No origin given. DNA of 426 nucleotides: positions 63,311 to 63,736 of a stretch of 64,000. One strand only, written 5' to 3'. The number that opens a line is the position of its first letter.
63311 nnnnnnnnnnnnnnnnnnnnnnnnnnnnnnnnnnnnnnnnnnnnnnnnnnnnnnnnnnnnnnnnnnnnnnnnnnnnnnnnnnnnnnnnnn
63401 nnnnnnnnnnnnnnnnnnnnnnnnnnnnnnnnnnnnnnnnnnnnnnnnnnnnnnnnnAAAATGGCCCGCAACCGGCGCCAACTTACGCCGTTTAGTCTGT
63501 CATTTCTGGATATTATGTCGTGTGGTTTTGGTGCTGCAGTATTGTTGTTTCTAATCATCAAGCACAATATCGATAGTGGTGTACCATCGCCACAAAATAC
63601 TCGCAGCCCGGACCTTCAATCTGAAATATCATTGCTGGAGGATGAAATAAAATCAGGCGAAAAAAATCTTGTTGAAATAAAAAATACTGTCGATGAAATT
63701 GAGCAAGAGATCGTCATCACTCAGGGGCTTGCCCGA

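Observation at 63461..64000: ExbD/TolR-like transmembrane helix with the conserved Asp, fused to a coiled coil and a vWA domain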

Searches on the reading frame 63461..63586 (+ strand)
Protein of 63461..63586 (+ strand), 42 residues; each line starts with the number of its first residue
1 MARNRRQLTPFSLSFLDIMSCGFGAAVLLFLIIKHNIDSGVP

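Call 36: search_solved_structures(query=A2, max_evalue=10, show_alignments=5)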
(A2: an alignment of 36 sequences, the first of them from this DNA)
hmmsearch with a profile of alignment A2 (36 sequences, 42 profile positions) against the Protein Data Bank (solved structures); distinct sequences matched with E-value up to 10: 3.
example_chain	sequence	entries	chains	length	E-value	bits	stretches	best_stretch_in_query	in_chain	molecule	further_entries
5xtc_o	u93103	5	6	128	0.89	11.9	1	21-39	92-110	NADH dehydrogenase [ubiquinone] 1 beta subcomplex subunit 4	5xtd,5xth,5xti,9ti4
9cwt_o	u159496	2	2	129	0.89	11.9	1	21-39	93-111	NADH dehydrogenase [ubiquinone] 1 beta subcomplex subunit 4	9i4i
9z6y_H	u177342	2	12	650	5.6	9.3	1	12-21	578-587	Drt3b reverse transcriptase protein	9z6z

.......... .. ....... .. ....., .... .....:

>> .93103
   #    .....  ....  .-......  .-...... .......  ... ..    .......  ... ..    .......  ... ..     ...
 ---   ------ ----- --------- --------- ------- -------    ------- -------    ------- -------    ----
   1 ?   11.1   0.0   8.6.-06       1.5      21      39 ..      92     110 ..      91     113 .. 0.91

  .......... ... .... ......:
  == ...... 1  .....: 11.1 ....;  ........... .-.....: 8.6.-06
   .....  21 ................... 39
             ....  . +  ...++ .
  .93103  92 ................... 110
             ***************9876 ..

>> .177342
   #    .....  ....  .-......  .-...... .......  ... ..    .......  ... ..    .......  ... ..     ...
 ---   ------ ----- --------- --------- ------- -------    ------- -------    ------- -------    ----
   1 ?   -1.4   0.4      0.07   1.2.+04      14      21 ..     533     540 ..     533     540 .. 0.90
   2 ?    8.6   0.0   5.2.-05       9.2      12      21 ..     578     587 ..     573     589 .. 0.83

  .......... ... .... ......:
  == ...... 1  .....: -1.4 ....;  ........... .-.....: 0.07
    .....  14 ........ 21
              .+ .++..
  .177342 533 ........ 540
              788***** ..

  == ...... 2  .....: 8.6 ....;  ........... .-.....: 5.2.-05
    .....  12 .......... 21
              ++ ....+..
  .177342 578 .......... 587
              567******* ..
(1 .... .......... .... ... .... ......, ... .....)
